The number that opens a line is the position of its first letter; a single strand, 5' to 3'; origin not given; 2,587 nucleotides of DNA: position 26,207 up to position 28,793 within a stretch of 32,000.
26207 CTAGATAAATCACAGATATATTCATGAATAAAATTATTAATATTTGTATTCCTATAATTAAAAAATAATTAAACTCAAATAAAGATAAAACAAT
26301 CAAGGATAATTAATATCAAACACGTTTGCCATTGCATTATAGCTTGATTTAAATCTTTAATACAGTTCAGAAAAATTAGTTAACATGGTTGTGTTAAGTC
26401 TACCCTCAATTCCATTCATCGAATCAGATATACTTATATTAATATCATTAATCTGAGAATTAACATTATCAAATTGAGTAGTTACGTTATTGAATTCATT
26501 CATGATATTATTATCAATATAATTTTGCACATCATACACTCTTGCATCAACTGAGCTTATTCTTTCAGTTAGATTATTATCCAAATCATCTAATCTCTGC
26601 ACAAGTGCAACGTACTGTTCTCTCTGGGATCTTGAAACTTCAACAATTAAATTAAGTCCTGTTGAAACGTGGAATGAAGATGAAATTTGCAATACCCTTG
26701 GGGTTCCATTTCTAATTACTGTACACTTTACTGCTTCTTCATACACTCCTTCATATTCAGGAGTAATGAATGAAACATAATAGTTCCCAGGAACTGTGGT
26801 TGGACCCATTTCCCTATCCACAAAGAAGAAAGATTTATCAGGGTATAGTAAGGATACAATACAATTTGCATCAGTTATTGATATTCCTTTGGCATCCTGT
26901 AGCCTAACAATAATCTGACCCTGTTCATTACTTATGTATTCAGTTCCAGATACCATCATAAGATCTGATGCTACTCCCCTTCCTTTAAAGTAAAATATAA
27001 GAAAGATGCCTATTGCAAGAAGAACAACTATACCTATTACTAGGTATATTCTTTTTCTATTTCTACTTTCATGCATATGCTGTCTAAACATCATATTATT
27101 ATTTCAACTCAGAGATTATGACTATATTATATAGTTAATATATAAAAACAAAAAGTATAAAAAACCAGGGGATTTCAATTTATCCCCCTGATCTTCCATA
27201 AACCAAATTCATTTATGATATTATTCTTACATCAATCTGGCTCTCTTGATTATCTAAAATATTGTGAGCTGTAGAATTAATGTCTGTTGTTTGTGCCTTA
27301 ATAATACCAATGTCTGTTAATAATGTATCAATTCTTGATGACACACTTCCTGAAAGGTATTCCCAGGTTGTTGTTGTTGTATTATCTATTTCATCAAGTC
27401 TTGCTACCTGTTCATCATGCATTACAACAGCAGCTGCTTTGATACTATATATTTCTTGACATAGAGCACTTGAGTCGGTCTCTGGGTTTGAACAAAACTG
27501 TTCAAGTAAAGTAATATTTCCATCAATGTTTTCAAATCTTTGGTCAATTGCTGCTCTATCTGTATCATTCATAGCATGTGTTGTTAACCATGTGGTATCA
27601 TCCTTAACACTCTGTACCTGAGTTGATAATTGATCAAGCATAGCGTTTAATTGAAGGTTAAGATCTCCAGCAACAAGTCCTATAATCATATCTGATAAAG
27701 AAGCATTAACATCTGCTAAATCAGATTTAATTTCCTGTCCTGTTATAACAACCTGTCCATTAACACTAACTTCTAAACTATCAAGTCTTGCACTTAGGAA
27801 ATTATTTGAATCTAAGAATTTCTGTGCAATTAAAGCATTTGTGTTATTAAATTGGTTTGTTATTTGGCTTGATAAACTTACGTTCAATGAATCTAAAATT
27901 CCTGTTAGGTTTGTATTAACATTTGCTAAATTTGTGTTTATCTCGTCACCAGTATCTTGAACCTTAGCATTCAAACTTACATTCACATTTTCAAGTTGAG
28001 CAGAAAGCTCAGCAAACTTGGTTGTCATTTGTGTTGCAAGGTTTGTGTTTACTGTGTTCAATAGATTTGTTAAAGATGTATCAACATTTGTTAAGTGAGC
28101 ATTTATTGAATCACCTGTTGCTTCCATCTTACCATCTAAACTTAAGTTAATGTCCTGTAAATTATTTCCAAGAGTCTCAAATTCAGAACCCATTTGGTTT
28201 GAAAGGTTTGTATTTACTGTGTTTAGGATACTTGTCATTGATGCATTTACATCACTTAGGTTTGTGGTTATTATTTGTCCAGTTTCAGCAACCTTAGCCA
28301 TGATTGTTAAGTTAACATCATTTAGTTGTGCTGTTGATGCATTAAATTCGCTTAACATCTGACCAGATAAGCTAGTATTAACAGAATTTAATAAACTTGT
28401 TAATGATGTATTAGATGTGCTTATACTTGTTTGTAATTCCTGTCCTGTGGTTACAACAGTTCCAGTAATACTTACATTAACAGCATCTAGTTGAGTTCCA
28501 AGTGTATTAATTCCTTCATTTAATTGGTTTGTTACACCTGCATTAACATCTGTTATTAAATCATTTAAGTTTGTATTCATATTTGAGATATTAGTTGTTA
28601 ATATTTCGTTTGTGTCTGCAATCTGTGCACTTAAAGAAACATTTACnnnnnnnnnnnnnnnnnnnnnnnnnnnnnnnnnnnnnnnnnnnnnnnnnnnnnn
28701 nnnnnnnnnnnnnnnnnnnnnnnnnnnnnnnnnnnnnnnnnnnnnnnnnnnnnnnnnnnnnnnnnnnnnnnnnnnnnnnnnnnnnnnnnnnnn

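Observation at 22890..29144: Compact filament/secretion-like module with no recognisable pilin: two N-anchored fibrous paralogs, the Fd-ATPase and a split platform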

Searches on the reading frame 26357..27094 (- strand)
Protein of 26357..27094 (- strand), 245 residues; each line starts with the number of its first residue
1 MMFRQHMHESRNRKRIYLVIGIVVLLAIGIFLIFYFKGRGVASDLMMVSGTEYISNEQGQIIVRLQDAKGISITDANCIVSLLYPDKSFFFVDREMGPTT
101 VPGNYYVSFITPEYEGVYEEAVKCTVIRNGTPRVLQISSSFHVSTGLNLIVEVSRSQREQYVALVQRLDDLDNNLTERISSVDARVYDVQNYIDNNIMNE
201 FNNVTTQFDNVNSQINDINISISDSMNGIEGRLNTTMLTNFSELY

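Call 7: search_protein_families(library=pfam, proteins=[window:26357-27094:-], max_evalue=0.1)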
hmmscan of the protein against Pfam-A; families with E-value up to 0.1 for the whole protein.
window:26357-27094:- (245 aa): 7 families
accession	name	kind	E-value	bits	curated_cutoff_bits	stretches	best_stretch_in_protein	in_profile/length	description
PF04513.17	Baculo_PEP_C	-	0.0017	18.8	38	1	162-231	41-110/140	Baculovirus polyhedron envelope protein, PEP, C terminus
PF07889.17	DUF1664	-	0.0039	17.7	34.6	1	164-219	53-121/124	Protein of unknown function (DUF1664)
PF09763.15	Sec3_CC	-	0.0098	16.2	27.1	1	164-222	8-65/133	Exocyst complex component Sec3, coiled-coil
PF14523.12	Syntaxin_2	-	0.03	14.8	26.5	1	158-219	50-101/134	Syntaxin-like protein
PF05531.17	NPV_P10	-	0.036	15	29.8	1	168-219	10-62/75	Nucleopolyhedrovirus P10 protein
PF25014.1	NET2A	-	0.062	13.6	33.1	1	172-219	183-229/235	NET2A-like domain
PF22046.2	FabMG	-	0.08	12.1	27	0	118-230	275-385/431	Enoyl-acyl carrier protein reductase FabMG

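Call 10: search_protein_families(library=ncbifam, proteins=[window:26357-27094:-], max_evalue=0.1)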
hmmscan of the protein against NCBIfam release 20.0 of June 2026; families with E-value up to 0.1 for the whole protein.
window:26357-27094:- (245 aa): 2 families
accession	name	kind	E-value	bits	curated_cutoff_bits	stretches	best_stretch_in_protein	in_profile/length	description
NF033481.2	auto_Ata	exception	0.016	12.5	2500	1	161-237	788-864/1862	trimeric autotransporter adhesin Ata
NF047515.1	SpiroCoCo_C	equivalog_domain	0.022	13.9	125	1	160-220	25-87/313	SpiroCoCo family coiled-coil protein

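Call 46: find_homologous_proteins(query=window:26357-27094:-, max_evalue=0.001)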
Query window:26357-27094:- (245 aa): 68 proteins with E <= 0.001 among 264 candidates.
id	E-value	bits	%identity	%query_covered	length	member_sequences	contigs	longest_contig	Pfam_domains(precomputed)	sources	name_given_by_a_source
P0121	2.6e-154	529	100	100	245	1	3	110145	-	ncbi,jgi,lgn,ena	-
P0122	1.4e-133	462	87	100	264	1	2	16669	-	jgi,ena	-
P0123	1.7e-132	458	87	100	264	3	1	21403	-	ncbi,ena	-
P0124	2.5e-127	441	84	98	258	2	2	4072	-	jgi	jgi:hypothetical protein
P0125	1.0e-116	406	76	100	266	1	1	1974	-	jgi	-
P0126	9.3e-110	384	73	100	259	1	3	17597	-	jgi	-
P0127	2.1e-108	379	80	86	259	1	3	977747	-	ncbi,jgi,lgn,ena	-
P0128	8.9e-107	374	82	86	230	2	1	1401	-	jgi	jgi:hypothetical protein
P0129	3.4e-81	290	57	99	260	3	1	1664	-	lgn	-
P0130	4.4e-80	287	60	88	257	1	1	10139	-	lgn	-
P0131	2.9e-79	284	63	85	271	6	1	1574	-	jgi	-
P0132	3.1e-78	280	56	98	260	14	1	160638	-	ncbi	-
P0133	3.3e-77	277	55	99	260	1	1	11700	-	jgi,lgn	-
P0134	1.1e-74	269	61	82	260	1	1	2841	-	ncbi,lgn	-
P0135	6.8e-74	266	56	85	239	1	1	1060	-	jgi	-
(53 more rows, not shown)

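Call 51: find_related_loci(query=A4, collection=metagenome_contigs, flank=10000)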
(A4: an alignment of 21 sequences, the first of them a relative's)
Query A4 (245 aa) in metagenome_contigs; peptide patterns used: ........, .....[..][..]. (x = any residue, [..] = any of these).
249 stretches matched a pattern; 78 encode a relative of the query (tblastn E <= 1e-3); 77 distinct loci.
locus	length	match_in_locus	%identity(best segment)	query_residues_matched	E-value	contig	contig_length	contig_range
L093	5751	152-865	88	1-245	9e-143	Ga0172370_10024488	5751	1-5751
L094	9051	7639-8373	87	1-245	3e-142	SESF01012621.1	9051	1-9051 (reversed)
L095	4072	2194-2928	84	1-245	2e-143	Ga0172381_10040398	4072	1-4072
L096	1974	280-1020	76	1-245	7e-126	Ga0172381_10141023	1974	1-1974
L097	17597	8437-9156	73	1-245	2e-111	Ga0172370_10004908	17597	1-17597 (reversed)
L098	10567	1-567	88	57-245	7e-111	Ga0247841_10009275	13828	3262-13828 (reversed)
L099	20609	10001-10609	80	36-245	2e-107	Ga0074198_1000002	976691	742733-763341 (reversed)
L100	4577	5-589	82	44-245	1e-106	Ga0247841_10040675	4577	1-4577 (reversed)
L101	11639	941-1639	56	5-245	5e-86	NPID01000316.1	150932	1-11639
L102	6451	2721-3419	56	5-245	5e-86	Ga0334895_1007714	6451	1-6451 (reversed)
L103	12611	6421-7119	56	5-245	3e-85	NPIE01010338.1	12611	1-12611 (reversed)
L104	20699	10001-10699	56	5-245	5e-85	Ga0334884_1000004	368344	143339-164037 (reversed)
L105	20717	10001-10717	55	3-245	1e-84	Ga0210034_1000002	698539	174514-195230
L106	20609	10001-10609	64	37-245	3e-82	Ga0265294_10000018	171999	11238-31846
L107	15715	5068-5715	55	12-245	9e-74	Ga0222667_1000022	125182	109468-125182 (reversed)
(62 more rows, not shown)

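Call 59: predict_structure(alignment_id=A4)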
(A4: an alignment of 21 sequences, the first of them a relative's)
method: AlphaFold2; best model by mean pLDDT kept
length: 245 residues; sequences in the alignment: 21
mean_pLDDT: 80.2   pTM: 0.44
mean pLDDT of the five models: 80.2, 79.8, 78.4, 77.3, 73.4
residues with pLDDT >= 90: 48; 70-90: 154; 50-70: 32; < 50: 11
segments of 3 or more residues with pLDDT < 50: 1-8
pLDDT, mean of each block of 10 residues (from residue 1): 47 77 91 72 62 75 87 91 91 93 91 88 88 88 71 74 86 81 80 79 83 84 81 75 56
secondary structure, 60 per line:
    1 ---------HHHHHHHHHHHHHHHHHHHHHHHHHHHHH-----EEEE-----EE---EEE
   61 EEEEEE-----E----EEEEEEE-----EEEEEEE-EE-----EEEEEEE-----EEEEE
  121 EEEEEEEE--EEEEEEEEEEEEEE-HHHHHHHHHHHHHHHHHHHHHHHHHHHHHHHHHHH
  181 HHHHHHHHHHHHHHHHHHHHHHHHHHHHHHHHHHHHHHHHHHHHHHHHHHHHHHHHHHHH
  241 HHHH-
elements in order: H10-38 E44-47 E58-66 E77-83 E89-95 E104-110 E116-128 E131-144 H146-244
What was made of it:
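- On Archaeal type IV pilin (for the two paralogs): The helix and Ig-like sandwich are present (call 59).
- Model of the short paralog: TM helix, Ig-like sandwich and long helix, pLDDT 80 (call 59). The paralogs have a hydrophobic N-terminal helix followed by an Ig-like sandwich (call 59).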

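Call 64: fold_search(model_id=the predicted structure, library=pdb)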
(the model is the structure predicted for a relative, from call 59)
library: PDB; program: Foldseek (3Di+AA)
matches with E <= 10: 1784; with E <= 0.001: 5
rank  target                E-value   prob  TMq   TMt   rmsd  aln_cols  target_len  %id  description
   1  4umg                  6.2e-05  1.00  0.30  0.65   4.6       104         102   25  Crystal structure of the Lin-41 filamin domain (released 2014-10-01)
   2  2p9r_A                5.5e-04  1.00  0.31  0.67   4.3       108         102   13  Human alpha2-macroglogulin is composed of multiple domains, as predicted by homology with complement component C3 (released 2007-08-21)
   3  6rpt_A                7.3e-04  1.00  0.32  0.59   4.2       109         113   13  Structure of tick complement inhibitor CirpT1 complexed with macroglobubulin domain 4 of human complement C5 (released 2020-01-08)
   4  2p9r_B                7.7e-04  1.00  0.28  0.64   5.0       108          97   13  Human alpha2-macroglogulin is composed of multiple domains, as predicted by homology with complement component C3 (released 2007-08-21)
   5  3puc                  8.6e-04  1.00  0.22  0.42   6.0       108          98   16  Atomic resolution structure of titin domain M7 (released 2011-12-21)
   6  8aif_B                1.1e-03  1.00  0.26  0.46   6.2       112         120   12  TapA acts as specific chaperone in TasA non-amyloid filament formation (released 2023-04-12)
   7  4n6q                  1.2e-03  1.00  0.28  0.36   5.7       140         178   13  Crystal structure of VosA velvet domain (released 2014-01-22)
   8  8aif_A                1.2e-03  1.00  0.27  0.49   5.6       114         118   10  TapA acts as specific chaperone in TasA non-amyloid filament formation (released 2023-04-12)
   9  8aif_C                1.3e-03  1.00  0.29  0.53   5.1       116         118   12  TapA acts as specific chaperone in TasA non-amyloid filament formation (released 2023-04-12)
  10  9ll2_A                1.3e-03  1.00  0.28  0.58   6.6       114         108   10  Crystal structure of the Helicobacter pylori copper resistance determinant CrdA in the apo form (released 2025-11-19)
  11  2wwm_O                1.4e-03  1.00  0.23  0.43   5.9       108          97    9  Crystal structure of the Titin M10-Obscurin like 1 Ig complex in space group P1 (released 2010-02-16)
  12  6c6m_B                1.5e-03  1.00  0.24  0.47   5.0       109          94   12  IgCam3 of human MLCK1 (released 2019-01-23)
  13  6rpt_C                1.6e-03  1.00  0.32  0.64   3.9       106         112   12  Structure of tick complement inhibitor CirpT1 complexed with macroglobubulin domain 4 of human complement C5 (released 2020-01-08)
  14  7sj0_B                1.7e-03  1.00  0.30  0.53   5.0       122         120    9  Antibody A7V3 bound to N-terminal domain of the spike (released 2022-11-16)
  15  7o0b                  1.7e-03  1.00  0.26  0.55   4.4        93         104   15  TRIM3 Filamin domain (released 2022-04-13)
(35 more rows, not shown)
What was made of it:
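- Closest known: Filamin/Ig-like domain surface proteins with coiled-coil stalks. Same: A long helix follows (calls 59, 64).
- Best fold matches are filamin, Ig and macroglobulin domains (call 64).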

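Call 84: search_protein_families(library=phrogs, proteins=[window:26357-27094:-], max_evalue=0.001)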
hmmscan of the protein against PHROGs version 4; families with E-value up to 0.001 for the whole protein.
window:26357-27094:- (245 aa): 0 families

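Call 87: search_protein_representatives(alignment_id=A4)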
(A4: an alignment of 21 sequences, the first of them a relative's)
Query: 21 sequences, 250 profile positions. Proteins with E-value up to 0.001 (for the whole library): 856; up to 1e-10: 414; up to 1e-30: 106. The best 150 are listed.
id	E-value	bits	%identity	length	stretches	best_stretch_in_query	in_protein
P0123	3.6e-106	370.4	-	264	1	1-249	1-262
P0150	3.7e-96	337.6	-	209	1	48-248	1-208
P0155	7.8e-93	326.7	-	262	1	10-249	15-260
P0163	9.3e-80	283.9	-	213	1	12-249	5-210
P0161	6.2e-77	274.6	-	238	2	8-177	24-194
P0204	4.6e-74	265.2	-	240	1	6-247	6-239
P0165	2.9e-73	262.6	-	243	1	9-247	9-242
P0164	3.0e-72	259.3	-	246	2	5-175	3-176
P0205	4.1e-65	235.9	-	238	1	12-248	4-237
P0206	9.0e-65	234.8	-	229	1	21-248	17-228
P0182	1.5e-63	230.8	-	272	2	6-217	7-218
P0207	2.0e-62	227.1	-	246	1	8-249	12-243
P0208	6.1e-61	222.2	-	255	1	18-247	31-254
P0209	7.2e-60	218.7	-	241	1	15-247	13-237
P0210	2.5e-58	213.7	-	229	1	8-247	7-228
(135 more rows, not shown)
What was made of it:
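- The family has 856 representative clusters at E <= 1e-3 (call 87).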

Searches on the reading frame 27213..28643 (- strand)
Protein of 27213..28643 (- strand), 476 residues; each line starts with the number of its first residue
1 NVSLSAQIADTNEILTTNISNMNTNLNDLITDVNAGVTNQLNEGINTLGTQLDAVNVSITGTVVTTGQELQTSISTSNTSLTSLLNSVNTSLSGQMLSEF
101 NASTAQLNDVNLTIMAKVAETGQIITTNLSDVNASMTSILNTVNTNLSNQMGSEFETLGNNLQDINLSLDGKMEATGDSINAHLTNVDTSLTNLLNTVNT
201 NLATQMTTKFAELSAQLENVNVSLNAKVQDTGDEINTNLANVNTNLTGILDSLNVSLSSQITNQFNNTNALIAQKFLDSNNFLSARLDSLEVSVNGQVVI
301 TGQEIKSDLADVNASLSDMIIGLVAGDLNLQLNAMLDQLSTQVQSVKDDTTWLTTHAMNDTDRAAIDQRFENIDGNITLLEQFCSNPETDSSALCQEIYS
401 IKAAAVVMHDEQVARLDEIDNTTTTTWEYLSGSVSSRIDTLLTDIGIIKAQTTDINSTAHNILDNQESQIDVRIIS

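Call 7: search_protein_families(library=pfam, proteins=[window:27213-28580:-], max_evalue=0.1)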
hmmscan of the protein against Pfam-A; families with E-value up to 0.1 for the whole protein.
window:27213-28580:- (455 aa): 8 families
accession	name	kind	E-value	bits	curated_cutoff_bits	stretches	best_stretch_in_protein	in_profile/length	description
PF01442.23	Apolipoprotein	-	5.4e-18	65.8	90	2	108-325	2-188/190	Apolipoprotein A1/A4/E domain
PF04513.17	Baculo_PEP_C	-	4.4e-09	37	38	1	83-179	19-110/140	Baculovirus polyhedron envelope protein, PEP, C terminus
PF11101.13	DUF2884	-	0.0049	17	30.6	1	47-161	85-196/228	Protein of unknown function (DUF2884)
PF07400.16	IL11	-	0.0094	16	25.8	0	308-359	59-108/170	Interleukin 11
PF12116.14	SpoIIID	-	0.032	14.8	27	0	40-75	20-55/82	Stage III sporulation protein D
PF24850.1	CC_BshC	-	0.033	14.5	27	0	177-244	34-101/159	Bacillithiol biosynthesis BshC, C-terminal coiled-coil domain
PF21683.3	GpP-like_1st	-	0.046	14.1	27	0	268-281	50-63/85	Mu phage baseplate assembly protein GpP-like, N-terminal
PF16326.10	ABC_tran_CTD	-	0.055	14.1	32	0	172-207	26-61/69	ABC transporter C-terminal domain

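Call 10: search_protein_families(library=ncbifam, proteins=[window:27213-28580:-], max_evalue=0.1)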
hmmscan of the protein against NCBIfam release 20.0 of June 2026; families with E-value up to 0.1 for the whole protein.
window:27213-28580:- (455 aa): 3 families
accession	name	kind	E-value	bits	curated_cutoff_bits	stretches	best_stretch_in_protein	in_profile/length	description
NF047516.1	LA_3659_fam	equivalog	0.0091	15.6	36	0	160-245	126-218/221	LA_3659 family protein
NF047514.1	SpiroCoCo_N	equivalog_domain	0.0091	15.6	75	0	160-245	126-218/221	SpiroCoCo family coiled-coil protein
TIGR01837.1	PHA_granule_1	subfamily_domain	0.071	13.2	94.7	0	387-429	53-95/118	poly(hydroxyalkanoate) granule-associated protein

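Call 75: find_homologous_proteins(query=window:27213-28643:-, max_evalue=0.00001)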
Query window:27213-28643:- (476 aa): 15 proteins with E <= 0.00001 among 8000 candidates.
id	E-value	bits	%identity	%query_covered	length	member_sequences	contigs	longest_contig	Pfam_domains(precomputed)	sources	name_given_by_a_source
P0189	9.9e-243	824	88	100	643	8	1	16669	PF04513.18,PF01442.24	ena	-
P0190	4.5e-228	775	80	100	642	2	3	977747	PF04513.18,PF01442.24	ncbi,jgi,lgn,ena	-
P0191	3.7e-226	769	79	100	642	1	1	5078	PF04513.18,PF01442.24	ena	-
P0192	1.4e-220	751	79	100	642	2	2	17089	PF04513.18,PF01442.24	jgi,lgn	-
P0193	3.9e-146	506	56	100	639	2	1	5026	PF04513.18,PF01442.24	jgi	-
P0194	1.1e-135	471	53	100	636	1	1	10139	PF04513.18,PF01442.24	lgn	-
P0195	1.4e-129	451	51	100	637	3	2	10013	PF04513.18,PF01442.24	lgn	-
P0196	7.8e-110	386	45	100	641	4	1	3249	PF04513.18,PF01442.24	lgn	-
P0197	1.7e-88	316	54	64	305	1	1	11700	PF01442.24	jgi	-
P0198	1.1e-80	290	39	100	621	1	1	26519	PF04513.18,PF01442.24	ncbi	-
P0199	1.2e-64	237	52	55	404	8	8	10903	PF04513.18,PF01442.24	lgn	-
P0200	8.0e-56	208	45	57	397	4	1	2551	-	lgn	-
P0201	2.2e-54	203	41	62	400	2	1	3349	PF01442.24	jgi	-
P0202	3.4e-39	153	35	55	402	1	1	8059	PF04513.18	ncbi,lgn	-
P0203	1.0e-36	145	31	79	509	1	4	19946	PF04513.18,PF28217.1,PF01442.24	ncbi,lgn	-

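Call 84: search_protein_families(library=phrogs, proteins=[window:27213-28643:-], max_evalue=0.001)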
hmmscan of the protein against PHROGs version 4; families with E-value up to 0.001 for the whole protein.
window:27213-28643:- (476 aa): 1 family
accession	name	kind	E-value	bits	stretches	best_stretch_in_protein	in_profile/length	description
phrog_9415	-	unknown function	2.2e-07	31.9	0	196-277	74-151/168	-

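Call 85: predict_structure(alignment_id=A5)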
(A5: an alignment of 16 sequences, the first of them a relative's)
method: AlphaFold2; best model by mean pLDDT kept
length: 643 residues; sequences in the alignment: 16
mean_pLDDT: 62.8   pTM: 0.33
mean pLDDT of the five models: 62.8, 57.3, 48.4, 47.8, 47.1
residues with pLDDT >= 90: 3; 70-90: 186; 50-70: 353; < 50: 101
segments of 3 or more residues with pLDDT < 50: 1-5, 51-55, 211-217, 413-416, 435-449, 589-609, 611-643
pLDDT, mean of each block of 10 residues (from residue 1): 47 68 79 69 59 51 75 78 82 87 81 73 80 74 59 53 65 59 66 62 58 49 65 61 59 61 60 73 74 76 70 71 66 77 68 67 66 59 59 59 59 49 51 50 45 60 68 64 56 64 67 72 61 80 76 67 68 67 58 38 46 38 31 30 31
secondary structure, 60 per line:
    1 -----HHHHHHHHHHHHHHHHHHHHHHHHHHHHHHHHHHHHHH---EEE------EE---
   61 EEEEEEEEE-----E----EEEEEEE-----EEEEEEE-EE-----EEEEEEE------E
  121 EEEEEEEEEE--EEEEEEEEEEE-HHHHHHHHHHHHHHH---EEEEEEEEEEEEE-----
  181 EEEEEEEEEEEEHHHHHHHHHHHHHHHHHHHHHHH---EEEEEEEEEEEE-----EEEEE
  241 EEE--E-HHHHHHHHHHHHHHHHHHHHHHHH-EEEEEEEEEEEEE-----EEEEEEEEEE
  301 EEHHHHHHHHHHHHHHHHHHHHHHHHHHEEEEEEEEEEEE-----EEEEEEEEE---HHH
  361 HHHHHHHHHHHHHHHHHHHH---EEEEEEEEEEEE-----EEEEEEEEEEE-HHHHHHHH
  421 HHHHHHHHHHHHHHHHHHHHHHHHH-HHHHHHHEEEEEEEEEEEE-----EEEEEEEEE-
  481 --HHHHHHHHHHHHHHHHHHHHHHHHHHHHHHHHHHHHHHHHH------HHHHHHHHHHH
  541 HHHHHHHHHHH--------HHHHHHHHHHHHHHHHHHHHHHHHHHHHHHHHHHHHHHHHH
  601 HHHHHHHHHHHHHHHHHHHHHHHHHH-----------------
elements in order: H6-43 E47-49 E61-69 E80-86 E92-98 E107-113 E120-130 E133-143 H145-159 E163-175 E181-192 H193-215 E219-230 E236-243 H248-271 E273-285 E291-302 H303-328 E329-340 E346-354 H358-380 E384-395 E401-411 H413-445 H447-453 E454-465 E471-479 H483-523 H530-551 H560-626
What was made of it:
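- Checked: The structure model of those repeats is low-confidence (call 85).
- Tried and rejected: The AlphaFold model of the intact long ortholog has low confidence (pLDDT 62.8, call 85).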
